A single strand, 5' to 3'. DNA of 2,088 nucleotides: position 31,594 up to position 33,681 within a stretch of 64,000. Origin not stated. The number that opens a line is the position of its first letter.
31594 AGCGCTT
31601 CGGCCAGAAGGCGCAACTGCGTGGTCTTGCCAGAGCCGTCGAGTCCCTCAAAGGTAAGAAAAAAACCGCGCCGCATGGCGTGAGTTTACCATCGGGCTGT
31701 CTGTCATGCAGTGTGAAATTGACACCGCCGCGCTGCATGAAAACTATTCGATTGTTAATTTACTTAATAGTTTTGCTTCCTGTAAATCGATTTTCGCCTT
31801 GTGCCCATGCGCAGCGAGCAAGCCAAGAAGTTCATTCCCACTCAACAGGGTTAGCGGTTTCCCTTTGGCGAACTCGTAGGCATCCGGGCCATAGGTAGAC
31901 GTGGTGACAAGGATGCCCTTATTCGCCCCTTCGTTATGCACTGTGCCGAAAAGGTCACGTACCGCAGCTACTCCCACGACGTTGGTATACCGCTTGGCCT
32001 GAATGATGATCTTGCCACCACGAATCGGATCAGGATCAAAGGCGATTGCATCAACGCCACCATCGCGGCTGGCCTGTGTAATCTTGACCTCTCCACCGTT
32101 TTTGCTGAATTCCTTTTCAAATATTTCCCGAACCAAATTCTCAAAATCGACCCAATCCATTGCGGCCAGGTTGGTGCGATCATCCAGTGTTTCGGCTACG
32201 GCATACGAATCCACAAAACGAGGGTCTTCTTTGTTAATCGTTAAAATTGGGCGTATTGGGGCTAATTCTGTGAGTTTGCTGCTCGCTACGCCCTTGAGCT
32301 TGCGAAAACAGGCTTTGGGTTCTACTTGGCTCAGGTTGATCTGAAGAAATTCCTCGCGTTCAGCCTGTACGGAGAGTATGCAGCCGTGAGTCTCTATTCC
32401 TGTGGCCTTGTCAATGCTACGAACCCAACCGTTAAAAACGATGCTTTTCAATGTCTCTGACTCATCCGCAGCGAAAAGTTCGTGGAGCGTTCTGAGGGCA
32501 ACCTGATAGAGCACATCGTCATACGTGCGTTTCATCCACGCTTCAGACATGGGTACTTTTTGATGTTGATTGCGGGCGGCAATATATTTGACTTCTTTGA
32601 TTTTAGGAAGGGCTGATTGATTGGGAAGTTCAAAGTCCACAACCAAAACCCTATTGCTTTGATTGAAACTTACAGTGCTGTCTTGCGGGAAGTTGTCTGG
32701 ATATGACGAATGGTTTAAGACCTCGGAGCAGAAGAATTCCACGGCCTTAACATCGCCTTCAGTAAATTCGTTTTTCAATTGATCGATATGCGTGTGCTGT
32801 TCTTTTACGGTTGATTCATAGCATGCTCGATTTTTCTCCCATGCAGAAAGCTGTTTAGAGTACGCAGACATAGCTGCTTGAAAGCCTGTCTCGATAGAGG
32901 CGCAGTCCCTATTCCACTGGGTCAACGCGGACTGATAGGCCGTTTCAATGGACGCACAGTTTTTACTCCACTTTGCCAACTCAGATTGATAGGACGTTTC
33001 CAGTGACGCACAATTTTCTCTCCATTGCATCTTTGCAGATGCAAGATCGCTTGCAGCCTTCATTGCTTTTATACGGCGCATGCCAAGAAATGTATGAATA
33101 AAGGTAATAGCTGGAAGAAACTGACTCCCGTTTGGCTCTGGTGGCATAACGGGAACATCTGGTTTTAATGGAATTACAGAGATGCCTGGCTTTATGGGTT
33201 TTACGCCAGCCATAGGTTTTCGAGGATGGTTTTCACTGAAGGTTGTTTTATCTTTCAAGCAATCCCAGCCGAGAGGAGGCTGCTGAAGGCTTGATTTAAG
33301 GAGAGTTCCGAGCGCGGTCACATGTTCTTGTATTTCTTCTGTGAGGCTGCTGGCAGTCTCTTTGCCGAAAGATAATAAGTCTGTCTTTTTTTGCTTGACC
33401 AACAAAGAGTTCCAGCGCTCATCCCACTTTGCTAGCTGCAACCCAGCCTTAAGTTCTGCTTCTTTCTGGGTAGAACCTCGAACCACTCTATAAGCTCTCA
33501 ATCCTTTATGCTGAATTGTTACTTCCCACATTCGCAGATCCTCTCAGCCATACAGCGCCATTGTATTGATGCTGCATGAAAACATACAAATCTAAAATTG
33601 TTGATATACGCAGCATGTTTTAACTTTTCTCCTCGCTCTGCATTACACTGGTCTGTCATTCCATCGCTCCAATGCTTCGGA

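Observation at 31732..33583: Single-gene Mrr-type nuclease cassette bracketed by a perfect 13-bp direct repeat (candidate stand-alone defence gene insertion)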

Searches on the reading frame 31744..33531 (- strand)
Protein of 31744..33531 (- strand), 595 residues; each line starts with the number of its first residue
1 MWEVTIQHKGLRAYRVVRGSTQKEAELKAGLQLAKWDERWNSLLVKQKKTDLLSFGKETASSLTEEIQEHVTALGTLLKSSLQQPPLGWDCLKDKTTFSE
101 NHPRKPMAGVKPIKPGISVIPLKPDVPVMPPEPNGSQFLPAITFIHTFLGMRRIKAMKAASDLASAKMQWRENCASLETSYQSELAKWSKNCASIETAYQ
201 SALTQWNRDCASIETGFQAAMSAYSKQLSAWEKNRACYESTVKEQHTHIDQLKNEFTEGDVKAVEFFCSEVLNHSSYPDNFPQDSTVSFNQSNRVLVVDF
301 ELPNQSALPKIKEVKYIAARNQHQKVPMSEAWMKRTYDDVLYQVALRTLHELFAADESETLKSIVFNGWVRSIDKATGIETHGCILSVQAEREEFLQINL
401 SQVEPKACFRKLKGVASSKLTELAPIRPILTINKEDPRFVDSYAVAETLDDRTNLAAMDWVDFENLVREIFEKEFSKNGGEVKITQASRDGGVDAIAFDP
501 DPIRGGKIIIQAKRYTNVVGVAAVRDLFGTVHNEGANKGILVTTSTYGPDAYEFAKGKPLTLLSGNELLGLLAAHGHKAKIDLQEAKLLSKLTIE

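Call 4: search_protein_families(library=pfam, proteins=[window:31744-33531:-], max_evalue=0.1)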
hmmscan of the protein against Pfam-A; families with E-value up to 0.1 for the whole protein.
window:31744-33531:- (595 aa): 4 families
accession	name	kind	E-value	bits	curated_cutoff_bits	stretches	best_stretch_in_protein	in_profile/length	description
PF04471.18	Mrr_cat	-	2.7e-31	108.5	21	1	456-571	2-114/115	Restriction endonuclease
PF22722.2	NA-iREase1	-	1.1e-08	35.5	27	1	475-568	9-104/106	NACHT-associated inactive Restriction Endonuclease 1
PF07926.17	TPR_MLP1_2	-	0.0083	16.6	36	1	163-254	27-117/129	TPR/MLP1/MLP2-like protein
PF02520.22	ANIS5_cation-bd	-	0.094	13.3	29.3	1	182-269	21-106/109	SXP/RAL-2 family protein Ani s 5-like, metal-binding domain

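Call 5: search_protein_families(library=padloc, proteins=[window:31744-33531:-], max_evalue=1)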
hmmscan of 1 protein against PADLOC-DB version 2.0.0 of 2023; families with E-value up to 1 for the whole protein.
window:31744-33531:- (595 aa): 8 families
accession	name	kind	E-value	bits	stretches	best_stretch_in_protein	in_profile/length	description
PDLC03663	mREase_IV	-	3.6e-69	231.8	1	242-579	196-530/544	Type IV methyl-directed restriction enzyme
PDLC04796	PDC-S02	-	8.5e-15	52.6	1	440-576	225-361/390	-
PDLC04819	PDC-S02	-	1.1e-12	45.9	1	452-579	190-313/334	-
PDLC03657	mREase_IV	-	5.9e-10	37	1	481-574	197-293/317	Type IV methyl-directed restriction enzyme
PDLC04806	PDC-S02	-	1.5e-09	35.6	1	454-586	181-314/324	-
PDLC03203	mREase_II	-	3.5e-09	34.3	1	461-584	255-383/393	Type II methyl-directed restriction enzyme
PDLC04815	PDC-S02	-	1.4e-07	29.2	1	462-551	209-295/346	-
PDLC00582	JetC3|JetC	-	0.0013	14.6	1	152-256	386-482/1472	DUF3584 domain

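Call 6: search_protein_families(library=ncbifam, proteins=[window:31744-33531:-], max_evalue=1)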
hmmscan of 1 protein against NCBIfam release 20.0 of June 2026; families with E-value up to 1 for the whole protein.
window:31744-33531:- (595 aa): 1 family
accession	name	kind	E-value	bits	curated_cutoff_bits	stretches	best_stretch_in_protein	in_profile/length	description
NF033804.1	Streccoc_I_II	equivalog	0.089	10.1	1500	1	179-251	180-263/1551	antigen I/II family LPXTG-anchored adhesin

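Call 8: find_homologous_proteins(query=window:31744-33531:-)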
Query window:31744-33531:- (595 aa): 5264 proteins with E <= 0.001 among 8000 candidates; the best 120 are listed.
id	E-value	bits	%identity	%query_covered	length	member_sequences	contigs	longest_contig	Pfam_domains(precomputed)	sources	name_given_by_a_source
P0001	0.0e+0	1093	81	100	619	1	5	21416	PF22722.3,PF04471.19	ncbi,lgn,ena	-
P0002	5.1e-298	1008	79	100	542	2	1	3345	PF22722.3,PF04471.19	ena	-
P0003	5.2e-230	783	60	99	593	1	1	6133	PF22722.3,PF04471.19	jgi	jgi:restriction system protein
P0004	1.8e-224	765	60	99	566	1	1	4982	PF22722.3,PF04471.19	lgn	-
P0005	5.5e-224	763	61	99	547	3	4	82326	PF22722.3,PF04471.19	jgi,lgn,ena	jgi:restriction system protein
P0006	1.1e-223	762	60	99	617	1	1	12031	PF22722.3,PF04471.19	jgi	jgi:restriction system protein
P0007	1.9e-223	762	61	99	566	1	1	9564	PF22722.3,PF04471.19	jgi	jgi:restriction system protein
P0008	2.0e-223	761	61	99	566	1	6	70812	PF22722.3,PF04471.19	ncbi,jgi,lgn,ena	ncbi:MAG: restriction endonuclease [Terracidiphilus sp.]|jgi:restriction system protein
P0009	2.8e-222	758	58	99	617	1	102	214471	PF22722.3,PF04471.19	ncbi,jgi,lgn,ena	jgi:restriction system protein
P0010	1.0e-221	756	58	99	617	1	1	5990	PF22722.3,PF04471.19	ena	-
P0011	1.5e-221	755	59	99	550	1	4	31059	PF22722.3,PF04471.19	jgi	jgi:restriction system protein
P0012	4.1e-221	754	60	99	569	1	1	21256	PF22722.3,PF04471.19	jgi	jgi:restriction system protein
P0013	2.3e-220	751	61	99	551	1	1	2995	PF22722.3,PF04471.19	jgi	jgi:restriction system protein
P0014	1.2e-219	749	60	99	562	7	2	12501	PF22722.3,PF04471.19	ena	-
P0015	3.7e-219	747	59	99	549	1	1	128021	PF22722.3,PF04471.19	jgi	jgi:restriction system protein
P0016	8.1e-219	746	58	99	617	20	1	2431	PF22722.3,PF04471.19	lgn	-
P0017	1.6e-218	745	60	99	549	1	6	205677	PF22722.3,PF04471.19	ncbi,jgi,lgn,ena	ncbi:MAG: restriction endonuclease [Terracidiphilus sp.]|jgi:restriction system protein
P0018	3.4e-218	744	56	100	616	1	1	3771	PF22722.3,PF04471.19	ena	-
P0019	3.7e-218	744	59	99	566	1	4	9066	PF22722.3,PF04471.19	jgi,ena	-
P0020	4.2e-218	744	61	96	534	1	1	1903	PF22722.3,PF04471.19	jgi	-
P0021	7.4e-218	743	59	99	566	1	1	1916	PF22722.3,PF04471.19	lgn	-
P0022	1.3e-217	742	61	99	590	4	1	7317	PF22722.3,PF04471.19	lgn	-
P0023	2.2e-217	742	59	99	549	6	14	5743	PF22722.3,PF04471.19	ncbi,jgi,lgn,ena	jgi:restriction system protein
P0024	2.7e-217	741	57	99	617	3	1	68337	PF22722.3,PF04471.19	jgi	jgi:restriction system protein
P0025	1.4e-216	739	57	99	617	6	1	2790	PF22722.3,PF04471.19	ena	-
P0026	6.2e-216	737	58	99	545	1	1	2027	PF22722.3,PF04471.19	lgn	-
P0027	8.0e-216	736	58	99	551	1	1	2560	PF22722.3,PF04471.19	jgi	jgi:restriction system protein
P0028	8.1e-216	736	58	99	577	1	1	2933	PF22722.3,PF04471.19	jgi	jgi:restriction system protein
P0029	3.6e-215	734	59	99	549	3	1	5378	PF22722.3,PF04471.19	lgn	-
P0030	4.3e-215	734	59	99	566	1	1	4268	PF22722.3,PF04471.19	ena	-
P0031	6.3e-215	733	58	99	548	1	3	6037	PF22722.3,PF04471.19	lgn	-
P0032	1.1e-214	733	58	99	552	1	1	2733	PF22722.3,PF04471.19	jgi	jgi:restriction system protein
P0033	3.2e-213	728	58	99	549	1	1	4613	PF22722.3,PF04471.19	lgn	-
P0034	8.0e-213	726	57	99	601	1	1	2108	PF22722.3,PF04471.19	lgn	-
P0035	3.3e-212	724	58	96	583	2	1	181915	PF22722.3,PF04471.19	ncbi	ncbi:MAG: restriction endonuclease [Acidobacteriota bacterium]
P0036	1.3e-211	722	59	99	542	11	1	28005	PF22722.3,PF04471.19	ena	-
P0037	1.4e-211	722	56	99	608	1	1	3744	PF22722.3,PF04471.19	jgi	jgi:restriction system protein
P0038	1.1e-209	716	58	99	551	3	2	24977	PF22722.3,PF04471.19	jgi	jgi:restriction system protein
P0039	1.6e-208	712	58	99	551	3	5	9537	PF22722.3,PF04471.19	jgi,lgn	jgi:restriction system protein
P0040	2.9e-207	708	61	89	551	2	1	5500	PF22722.3,PF04471.19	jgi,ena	-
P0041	3.8e-207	708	56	99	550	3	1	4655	PF22722.3,PF04471.19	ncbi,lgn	-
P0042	9.5e-207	706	59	94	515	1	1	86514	PF22722.3,PF04471.19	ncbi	ncbi:MAG: restriction endonuclease [Acidobacteriaceae bacterium]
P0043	1.2e-206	706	59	95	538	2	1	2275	PF22722.3,PF04471.19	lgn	-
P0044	4.1e-206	704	56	98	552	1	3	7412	PF22722.3,PF04471.19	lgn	-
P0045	1.2e-205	703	56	99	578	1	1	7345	PF22722.3,PF04471.19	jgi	jgi:restriction system protein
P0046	4.4e-205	701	56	99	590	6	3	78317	PF22722.3,PF04471.19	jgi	-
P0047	7.1e-205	700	49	99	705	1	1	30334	PF22722.3,PF04471.19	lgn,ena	-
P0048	3.2e-204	698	55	99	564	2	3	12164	PF22722.3,PF04471.19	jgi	jgi:restriction system protein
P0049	4.4e-204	698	64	83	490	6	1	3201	PF22722.3,PF04471.19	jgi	jgi:restriction system protein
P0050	6.3e-202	690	57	93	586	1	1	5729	PF22722.3,PF04471.19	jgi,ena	-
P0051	7.1e-202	690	55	97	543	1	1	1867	PF22722.3,PF04471.19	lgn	-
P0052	7.1e-201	687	59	88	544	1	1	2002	PF22722.3,PF04471.19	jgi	jgi:restriction system protein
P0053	5.9e-200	684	58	93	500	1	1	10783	PF22722.3,PF04471.19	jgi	-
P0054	8.5e-198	677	55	99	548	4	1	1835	PF22722.3,PF04471.19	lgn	-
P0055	4.6e-194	664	69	72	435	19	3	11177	PF22722.3,PF04471.19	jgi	-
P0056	1.0e-192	660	66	76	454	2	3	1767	PF22722.3,PF04471.19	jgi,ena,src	jgi:restriction system protein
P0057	1.0e-192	660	66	75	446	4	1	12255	PF22722.3,PF04471.19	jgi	jgi:restriction system protein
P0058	6.2e-192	657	58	91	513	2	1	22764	PF04471.19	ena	-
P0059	1.1e-191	657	53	99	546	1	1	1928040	PF22722.3,PF04471.19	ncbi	-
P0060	1.6e-185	636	52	99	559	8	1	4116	PF22722.3,PF04471.19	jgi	jgi:restriction system protein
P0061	2.7e-185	636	68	71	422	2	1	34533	PF22722.3,PF04471.19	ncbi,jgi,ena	-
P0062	7.8e-185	634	52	99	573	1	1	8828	PF22722.3,PF04471.19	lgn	-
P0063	1.1e-184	634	52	99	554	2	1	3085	PF22722.3,PF04471.19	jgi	jgi:restriction system protein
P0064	1.6e-184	633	53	99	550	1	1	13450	PF22722.3,PF04471.19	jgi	jgi:restriction system protein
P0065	4.3e-184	632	71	66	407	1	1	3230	PF22722.3,PF04471.19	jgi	jgi:restriction system protein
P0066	8.5e-184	631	51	99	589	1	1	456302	PF22722.3,PF04471.19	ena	-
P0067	1.8e-183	630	52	99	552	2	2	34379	PF22722.3,PF04471.19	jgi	jgi:restriction system protein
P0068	3.4e-183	629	70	66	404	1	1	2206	PF22722.3,PF04471.19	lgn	-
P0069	3.7e-183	629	51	99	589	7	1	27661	PF22722.3,PF04471.19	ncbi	-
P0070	9.8e-183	627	52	99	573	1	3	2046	PF22722.3,PF04471.19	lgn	-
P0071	1.1e-182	627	51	99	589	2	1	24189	PF22722.3,PF04471.19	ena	-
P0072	5.1e-182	625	71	65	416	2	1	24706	PF22722.3,PF04471.19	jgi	jgi:restriction system protein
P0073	5.6e-182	625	51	99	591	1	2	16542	PF22722.3,PF04471.19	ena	-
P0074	9.5e-182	624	60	80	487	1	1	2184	PF22722.3,PF04471.19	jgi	jgi:restriction system protein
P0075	1.7e-180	620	66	67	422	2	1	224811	PF22722.3,PF04471.19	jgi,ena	-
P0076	1.6e-179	617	54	89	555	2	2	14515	PF04471.19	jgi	jgi:restriction system protein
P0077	7.9e-179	614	51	99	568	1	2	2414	PF22722.3,PF04471.19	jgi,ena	jgi:restriction system protein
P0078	9.9e-179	614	50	100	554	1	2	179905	PF22722.3,PF04471.19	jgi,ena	jgi:restriction system protein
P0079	3.0e-178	612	52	99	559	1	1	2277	PF22722.3,PF04471.19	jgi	jgi:restriction system protein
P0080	1.0e-177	611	49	99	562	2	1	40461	PF22722.3,PF04471.19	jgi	jgi:restriction system protein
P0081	1.1e-177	611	49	99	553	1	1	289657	PF22722.3,PF04471.19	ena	-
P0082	1.7e-177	610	50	99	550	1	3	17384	PF22722.3,PF04471.19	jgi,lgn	jgi:restriction system protein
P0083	2.0e-177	610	49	99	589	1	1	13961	PF22722.3,PF04471.19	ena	-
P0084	2.1e-177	610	49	99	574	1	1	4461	PF22722.3,PF04471.19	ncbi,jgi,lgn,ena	jgi:restriction system protein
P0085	2.3e-177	609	50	99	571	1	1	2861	PF22722.3,PF04471.19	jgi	jgi:restriction system protein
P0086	4.7e-177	608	50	99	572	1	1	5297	PF22722.3,PF04471.19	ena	-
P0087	8.6e-177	607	51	99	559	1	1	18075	PF22722.3,PF04471.19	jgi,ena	-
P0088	9.2e-177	607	51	99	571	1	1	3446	PF22722.3,PF04471.19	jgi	jgi:restriction system protein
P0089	1.8e-176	606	49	100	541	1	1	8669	PF22722.3,PF04471.19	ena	-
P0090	3.0e-176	606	51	99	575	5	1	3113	PF22722.3,PF04471.19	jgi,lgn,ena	-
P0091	3.5e-176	605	50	99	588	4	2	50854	PF22722.3,PF04471.19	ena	-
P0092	4.4e-176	605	48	99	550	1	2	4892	PF22722.3,PF04471.19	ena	-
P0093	5.4e-176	605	50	99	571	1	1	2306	PF22722.3,PF04471.19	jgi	jgi:restriction system protein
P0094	1.2e-175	604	50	99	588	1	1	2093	PF22722.3,PF04471.19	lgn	-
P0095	1.3e-175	604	48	99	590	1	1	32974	PF22722.3,PF04471.19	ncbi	-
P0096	1.8e-175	603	50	99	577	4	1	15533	PF22722.3,PF04471.19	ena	-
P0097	2.0e-175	603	49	99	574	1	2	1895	PF22722.3,PF04471.19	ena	-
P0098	9.8e-175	601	50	99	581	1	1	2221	PF22722.3,PF04471.19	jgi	jgi:restriction system protein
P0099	1.1e-174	601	50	99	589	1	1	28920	PF22722.3,PF04471.19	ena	-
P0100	2.4e-174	599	48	99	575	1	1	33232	PF22722.3,PF04471.19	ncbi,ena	-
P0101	2.5e-174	599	80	55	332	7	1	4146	PF22722.3,PF04471.19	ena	-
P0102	2.9e-174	599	49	99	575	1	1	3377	PF22722.3,PF04471.19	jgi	jgi:restriction system protein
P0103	6.0e-174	598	49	99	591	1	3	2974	PF22722.3,PF04471.19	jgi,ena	-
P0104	9.1e-174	598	50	99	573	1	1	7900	PF22722.3,PF04471.19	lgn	-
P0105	1.1e-173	597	50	99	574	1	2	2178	PF22722.3,PF04471.19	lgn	-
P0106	1.8e-173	597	48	99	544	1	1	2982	PF22722.3,PF04471.19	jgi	jgi:restriction system protein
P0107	2.5e-173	596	50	99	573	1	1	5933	PF22722.3,PF04471.19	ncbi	-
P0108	4.1e-173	595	50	99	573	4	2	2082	PF22722.3,PF04471.19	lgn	-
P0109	1.9e-172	593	49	99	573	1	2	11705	PF22722.3,PF04471.19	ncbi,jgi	-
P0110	2.2e-172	593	48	99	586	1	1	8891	PF22722.3,PF04471.19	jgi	jgi:restriction system protein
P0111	2.5e-172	593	49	99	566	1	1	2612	PF22722.3,PF04471.19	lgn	-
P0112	2.5e-172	593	50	99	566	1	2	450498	PF22722.3,PF04471.19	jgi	jgi:restriction system protein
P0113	3.3e-172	592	48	99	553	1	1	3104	PF22722.3,PF04471.19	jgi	jgi:restriction system protein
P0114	6.0e-172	591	46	100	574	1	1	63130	PF22722.3,PF04471.19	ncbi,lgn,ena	-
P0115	7.0e-172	591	48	99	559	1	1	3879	PF22722.3,PF04471.19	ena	-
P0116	1.0e-171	591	49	99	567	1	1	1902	PF22722.3,PF04471.19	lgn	-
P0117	1.0e-171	591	49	99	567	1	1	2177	PF22722.3,PF04471.19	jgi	jgi:restriction system protein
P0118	1.1e-171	591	50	99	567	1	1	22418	PF22722.3,PF04471.19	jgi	jgi:restriction system protein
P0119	1.2e-171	590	48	99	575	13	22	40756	PF22722.3,PF04471.19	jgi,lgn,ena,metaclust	jgi:restriction system protein|metaclust:\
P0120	2.2e-171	590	49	99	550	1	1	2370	PF22722.3,PF04471.19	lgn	-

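Call 10: find_encoding_contigs(protein=P0001, flank=6000, max_places=5)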
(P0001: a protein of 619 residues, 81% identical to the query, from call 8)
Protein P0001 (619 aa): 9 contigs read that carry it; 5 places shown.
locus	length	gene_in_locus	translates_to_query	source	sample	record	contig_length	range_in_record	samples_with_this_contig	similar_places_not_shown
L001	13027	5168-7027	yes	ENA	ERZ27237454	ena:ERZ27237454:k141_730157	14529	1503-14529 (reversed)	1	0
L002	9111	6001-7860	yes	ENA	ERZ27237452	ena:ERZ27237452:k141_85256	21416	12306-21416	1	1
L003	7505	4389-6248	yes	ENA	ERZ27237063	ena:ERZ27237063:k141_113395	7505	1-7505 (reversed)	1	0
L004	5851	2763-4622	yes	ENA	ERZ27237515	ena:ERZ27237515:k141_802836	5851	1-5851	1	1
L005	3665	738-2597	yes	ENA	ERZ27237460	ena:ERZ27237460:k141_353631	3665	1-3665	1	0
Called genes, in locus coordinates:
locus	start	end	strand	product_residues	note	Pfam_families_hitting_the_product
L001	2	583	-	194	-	?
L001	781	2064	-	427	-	-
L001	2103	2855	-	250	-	PF24481:CT398_CC, PF02591:Zn_ribbon_9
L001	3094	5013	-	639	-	PF17899:Peptidase_M61_N, PF05299:Peptidase_M61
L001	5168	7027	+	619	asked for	PF04471:Mrr_cat, PF22722:NA-iREase1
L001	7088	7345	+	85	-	PF01402:RHH_1 (faint), PF27535:RelB3_C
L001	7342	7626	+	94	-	PF05016:ParE_toxin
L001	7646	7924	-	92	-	PF01381:HTH_3, PF13560:HTH_31 (weak)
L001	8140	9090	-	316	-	PF13011:LZ_Tnp_IS481, PF13384:HTH_23 (faint), PF13518:HTH_28, PF13551:HTH_29 (weak), PF13565:HTH_32, PF00665:rve, PF13683:rve_3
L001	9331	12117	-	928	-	PF13620:CarboxypepD_reg, PF13715:CarbopepD_reg_2, PF17210:SdrD_B (weak)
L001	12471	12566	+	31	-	-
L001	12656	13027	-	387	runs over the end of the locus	PF01590:GAF, PF13185:GAF_2, PF13492:GAF_3 (weak), PF00990:GGDEF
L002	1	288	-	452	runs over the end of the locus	PF17785:PUA_3, PF10672:Methyltrans_SAM, PF13489:Methyltransf_23 (weak), PF05175:MTS, PF13649:Methyltransf_25 (weak), PF13847:Methyltransf_31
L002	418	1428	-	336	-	PF00923:TAL_FSA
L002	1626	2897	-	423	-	-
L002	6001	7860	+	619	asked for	PF04471:Mrr_cat, PF22722:NA-iREase1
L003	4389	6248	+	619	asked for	PF04471:Mrr_cat, PF22722:NA-iREase1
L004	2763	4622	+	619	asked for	PF04471:Mrr_cat, PF22722:NA-iREase1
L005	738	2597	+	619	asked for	PF04471:Mrr_cat, PF22722:NA-iREase1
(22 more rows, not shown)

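Call 12: search_solved_structures(query=window:31744-33531:-, max_evalue=1)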
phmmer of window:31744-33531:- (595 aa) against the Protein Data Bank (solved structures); distinct sequences matched with E-value up to 1: 0.
